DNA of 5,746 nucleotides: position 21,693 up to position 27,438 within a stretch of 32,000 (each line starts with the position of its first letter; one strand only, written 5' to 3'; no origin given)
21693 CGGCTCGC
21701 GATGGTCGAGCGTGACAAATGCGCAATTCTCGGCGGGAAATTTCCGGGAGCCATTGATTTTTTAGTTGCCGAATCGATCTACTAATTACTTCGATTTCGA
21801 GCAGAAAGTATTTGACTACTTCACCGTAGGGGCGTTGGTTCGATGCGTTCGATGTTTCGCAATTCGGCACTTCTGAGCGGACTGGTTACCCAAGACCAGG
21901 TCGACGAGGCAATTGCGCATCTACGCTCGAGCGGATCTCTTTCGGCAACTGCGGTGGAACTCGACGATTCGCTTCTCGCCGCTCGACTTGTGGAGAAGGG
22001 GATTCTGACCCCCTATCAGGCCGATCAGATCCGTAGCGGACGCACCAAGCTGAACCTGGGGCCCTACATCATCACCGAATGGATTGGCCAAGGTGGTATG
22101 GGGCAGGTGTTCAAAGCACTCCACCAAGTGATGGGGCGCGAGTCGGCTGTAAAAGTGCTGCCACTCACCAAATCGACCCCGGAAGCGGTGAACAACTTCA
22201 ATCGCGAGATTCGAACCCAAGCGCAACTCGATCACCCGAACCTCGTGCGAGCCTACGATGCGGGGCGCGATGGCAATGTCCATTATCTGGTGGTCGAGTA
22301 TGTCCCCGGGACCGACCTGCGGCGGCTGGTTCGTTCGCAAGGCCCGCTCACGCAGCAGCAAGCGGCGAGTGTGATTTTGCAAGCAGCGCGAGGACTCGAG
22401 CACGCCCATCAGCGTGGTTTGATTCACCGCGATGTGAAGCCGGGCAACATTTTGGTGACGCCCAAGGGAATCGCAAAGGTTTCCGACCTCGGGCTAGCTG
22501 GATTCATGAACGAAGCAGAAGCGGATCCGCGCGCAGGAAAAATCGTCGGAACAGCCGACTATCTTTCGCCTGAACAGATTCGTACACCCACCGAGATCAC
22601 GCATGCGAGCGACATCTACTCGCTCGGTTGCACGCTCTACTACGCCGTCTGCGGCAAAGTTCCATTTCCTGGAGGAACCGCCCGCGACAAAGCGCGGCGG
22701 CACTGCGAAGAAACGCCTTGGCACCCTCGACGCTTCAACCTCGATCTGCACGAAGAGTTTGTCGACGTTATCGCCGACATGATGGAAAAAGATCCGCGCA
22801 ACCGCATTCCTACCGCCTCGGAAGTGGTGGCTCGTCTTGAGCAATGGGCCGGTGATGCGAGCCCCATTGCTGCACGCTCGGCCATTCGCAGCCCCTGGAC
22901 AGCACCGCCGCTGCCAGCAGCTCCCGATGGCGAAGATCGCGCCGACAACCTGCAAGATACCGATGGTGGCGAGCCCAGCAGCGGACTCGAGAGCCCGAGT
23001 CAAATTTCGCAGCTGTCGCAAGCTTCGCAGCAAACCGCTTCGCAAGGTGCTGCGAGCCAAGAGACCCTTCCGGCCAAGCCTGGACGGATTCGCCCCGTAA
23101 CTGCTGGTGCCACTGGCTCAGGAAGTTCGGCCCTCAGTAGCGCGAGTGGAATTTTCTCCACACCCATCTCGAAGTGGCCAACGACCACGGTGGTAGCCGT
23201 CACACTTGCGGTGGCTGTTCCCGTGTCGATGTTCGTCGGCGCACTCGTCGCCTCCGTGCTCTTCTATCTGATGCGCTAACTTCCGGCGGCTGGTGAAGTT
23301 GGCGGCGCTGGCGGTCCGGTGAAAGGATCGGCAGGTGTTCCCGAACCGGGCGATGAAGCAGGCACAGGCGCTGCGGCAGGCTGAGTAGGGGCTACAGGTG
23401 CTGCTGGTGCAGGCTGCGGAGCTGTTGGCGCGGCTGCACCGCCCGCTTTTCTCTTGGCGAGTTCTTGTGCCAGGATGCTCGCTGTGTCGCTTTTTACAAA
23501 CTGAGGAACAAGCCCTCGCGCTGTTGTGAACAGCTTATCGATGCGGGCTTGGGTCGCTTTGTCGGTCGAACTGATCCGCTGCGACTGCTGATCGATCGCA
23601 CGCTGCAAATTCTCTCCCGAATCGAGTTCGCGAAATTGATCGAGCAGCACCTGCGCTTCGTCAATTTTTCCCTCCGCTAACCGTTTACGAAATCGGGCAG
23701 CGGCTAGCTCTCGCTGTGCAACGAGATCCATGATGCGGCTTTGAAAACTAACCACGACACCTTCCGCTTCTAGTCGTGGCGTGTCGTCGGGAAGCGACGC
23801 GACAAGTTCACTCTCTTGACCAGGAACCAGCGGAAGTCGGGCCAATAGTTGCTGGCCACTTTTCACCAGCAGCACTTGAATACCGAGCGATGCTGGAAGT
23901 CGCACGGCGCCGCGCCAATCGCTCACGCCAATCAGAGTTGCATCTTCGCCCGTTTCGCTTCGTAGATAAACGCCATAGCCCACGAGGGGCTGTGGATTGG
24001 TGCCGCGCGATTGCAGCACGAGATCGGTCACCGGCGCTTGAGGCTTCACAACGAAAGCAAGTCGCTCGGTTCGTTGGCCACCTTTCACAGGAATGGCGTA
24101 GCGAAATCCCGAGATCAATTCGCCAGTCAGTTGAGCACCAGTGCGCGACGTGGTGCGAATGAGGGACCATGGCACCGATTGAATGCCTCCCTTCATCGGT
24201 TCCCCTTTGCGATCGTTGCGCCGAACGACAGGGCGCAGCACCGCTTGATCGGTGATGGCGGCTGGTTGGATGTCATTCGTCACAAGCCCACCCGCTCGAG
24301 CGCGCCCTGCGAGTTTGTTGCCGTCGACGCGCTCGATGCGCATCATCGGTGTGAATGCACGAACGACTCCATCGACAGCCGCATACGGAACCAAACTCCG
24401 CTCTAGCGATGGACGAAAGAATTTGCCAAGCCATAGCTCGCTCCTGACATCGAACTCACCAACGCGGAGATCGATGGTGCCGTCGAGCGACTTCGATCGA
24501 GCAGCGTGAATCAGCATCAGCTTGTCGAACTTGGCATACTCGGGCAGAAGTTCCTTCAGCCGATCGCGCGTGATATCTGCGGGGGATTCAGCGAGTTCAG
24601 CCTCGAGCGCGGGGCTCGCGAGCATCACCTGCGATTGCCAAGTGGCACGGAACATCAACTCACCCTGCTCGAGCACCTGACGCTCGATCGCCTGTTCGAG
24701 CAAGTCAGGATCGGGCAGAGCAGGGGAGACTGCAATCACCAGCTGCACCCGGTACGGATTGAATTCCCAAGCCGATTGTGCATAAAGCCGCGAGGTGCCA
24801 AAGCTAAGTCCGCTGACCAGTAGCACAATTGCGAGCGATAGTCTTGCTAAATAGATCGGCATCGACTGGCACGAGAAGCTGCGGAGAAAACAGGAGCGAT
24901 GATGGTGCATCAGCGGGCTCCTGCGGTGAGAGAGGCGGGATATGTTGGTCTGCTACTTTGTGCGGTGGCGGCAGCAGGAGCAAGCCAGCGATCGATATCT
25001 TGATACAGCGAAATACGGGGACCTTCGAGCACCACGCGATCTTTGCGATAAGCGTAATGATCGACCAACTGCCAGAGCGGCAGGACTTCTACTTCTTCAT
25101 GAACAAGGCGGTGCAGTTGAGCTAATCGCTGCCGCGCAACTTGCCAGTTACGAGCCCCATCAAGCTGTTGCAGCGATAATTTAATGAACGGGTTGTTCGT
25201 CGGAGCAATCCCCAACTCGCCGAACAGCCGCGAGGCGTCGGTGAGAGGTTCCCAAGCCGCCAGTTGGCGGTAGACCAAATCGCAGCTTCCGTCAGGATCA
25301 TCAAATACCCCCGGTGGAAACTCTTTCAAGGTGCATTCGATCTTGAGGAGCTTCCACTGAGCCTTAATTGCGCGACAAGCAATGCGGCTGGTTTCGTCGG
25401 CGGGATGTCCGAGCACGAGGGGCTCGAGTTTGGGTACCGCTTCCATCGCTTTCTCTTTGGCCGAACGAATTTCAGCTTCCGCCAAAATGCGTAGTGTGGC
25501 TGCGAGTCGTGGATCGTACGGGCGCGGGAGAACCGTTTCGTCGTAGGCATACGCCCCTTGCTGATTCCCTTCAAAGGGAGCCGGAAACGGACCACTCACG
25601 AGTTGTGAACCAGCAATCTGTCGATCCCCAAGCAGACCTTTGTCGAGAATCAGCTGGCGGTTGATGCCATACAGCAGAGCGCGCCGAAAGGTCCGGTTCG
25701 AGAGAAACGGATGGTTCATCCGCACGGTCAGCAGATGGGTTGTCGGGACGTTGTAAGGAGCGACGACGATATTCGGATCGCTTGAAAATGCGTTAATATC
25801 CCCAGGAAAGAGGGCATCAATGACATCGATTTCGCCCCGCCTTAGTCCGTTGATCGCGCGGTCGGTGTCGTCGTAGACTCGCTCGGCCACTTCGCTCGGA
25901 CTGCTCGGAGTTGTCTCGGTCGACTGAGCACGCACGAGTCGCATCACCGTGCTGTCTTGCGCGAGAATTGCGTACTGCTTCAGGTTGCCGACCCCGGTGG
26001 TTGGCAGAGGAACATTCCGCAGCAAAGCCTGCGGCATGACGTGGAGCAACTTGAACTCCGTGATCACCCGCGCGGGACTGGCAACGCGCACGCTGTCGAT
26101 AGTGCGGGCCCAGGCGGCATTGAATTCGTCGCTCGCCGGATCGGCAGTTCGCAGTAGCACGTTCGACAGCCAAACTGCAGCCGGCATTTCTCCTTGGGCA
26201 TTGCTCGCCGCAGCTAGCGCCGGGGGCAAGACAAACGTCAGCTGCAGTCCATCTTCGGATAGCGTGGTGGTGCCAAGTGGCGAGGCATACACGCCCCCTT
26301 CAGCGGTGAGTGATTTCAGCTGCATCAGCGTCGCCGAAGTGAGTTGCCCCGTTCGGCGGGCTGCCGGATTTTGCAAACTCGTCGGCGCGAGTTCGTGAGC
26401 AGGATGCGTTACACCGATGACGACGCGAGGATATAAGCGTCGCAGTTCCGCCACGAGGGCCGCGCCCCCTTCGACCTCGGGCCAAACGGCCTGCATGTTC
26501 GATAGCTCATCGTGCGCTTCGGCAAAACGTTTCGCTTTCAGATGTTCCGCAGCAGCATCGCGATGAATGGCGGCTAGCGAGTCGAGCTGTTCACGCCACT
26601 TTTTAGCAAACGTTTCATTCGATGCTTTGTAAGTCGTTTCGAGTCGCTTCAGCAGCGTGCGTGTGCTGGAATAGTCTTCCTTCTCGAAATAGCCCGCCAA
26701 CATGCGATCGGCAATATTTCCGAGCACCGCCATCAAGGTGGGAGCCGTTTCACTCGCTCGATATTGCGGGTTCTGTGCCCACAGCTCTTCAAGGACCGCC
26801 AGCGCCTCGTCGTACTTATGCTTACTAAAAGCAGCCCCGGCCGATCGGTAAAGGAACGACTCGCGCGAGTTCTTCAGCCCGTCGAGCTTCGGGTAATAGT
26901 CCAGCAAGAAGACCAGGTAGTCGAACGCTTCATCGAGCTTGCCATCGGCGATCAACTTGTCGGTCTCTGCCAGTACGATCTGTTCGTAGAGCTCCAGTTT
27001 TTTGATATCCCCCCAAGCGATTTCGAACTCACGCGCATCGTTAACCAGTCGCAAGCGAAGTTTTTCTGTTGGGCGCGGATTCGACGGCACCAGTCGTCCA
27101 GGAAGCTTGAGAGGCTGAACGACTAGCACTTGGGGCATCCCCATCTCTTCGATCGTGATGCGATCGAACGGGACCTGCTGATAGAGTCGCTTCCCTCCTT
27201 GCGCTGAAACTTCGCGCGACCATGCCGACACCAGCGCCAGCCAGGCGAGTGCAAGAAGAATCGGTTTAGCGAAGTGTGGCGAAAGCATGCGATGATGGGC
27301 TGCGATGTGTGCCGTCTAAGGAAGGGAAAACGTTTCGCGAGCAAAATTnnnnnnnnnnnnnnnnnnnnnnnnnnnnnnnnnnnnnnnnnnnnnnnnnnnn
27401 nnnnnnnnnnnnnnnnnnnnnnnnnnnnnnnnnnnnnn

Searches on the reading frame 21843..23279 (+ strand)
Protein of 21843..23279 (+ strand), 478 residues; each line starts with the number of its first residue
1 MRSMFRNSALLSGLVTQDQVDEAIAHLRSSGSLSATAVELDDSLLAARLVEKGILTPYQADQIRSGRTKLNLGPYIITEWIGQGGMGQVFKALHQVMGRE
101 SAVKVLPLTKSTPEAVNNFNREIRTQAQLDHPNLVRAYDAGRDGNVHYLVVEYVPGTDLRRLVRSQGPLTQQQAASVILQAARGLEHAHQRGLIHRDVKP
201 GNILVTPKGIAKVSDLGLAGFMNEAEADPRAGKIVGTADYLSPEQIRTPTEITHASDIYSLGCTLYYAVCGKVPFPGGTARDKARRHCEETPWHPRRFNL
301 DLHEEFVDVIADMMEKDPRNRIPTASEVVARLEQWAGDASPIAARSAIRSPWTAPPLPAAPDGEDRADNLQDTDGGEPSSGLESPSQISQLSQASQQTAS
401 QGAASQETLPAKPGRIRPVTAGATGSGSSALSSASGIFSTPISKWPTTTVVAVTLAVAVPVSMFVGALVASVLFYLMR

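Call 10: search_protein_families(library=pfam, proteins=[window:21843-23279:+], max_evalue=0.001)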
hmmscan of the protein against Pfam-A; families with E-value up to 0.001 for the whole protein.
window:21843-23279:+ (478 aa): 5 families
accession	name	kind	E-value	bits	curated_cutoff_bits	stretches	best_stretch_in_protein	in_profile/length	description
PF00069.31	Pkinase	-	6.6e-57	193.3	31.7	1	77-329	3-258/263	Protein kinase domain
PF07714.23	PK_Tyr_Ser-Thr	-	1.3e-36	126.7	23.1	1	78-331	4-257/258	Protein tyrosine and serine/threonine kinase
PF03109.22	ABC1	-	2.2e-06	27.4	22.9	1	146-226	142-221/244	ABC1 atypical kinase-like domain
PF01636.29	APH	-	1.7e-05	25.1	23.2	0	174-220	150-198/239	Phosphotransferase enzyme family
PF14531.12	Kinase-like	-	0.00091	19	25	0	166-277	139-253/289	Kinase-like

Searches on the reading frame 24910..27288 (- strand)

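Call 10: search_protein_families(library=pfam, proteins=[window:24910-27288:-], max_evalue=0.001)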
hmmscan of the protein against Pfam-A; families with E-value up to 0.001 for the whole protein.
window:24910-27288:- (792 aa): 1 family
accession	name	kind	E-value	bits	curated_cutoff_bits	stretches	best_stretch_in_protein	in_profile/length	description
PF00496.27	SBP_bac_5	-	9.6e-21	74.7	32.4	1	465-681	149-351/368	Bacterial extracellular solute-binding proteins, family 5 Middle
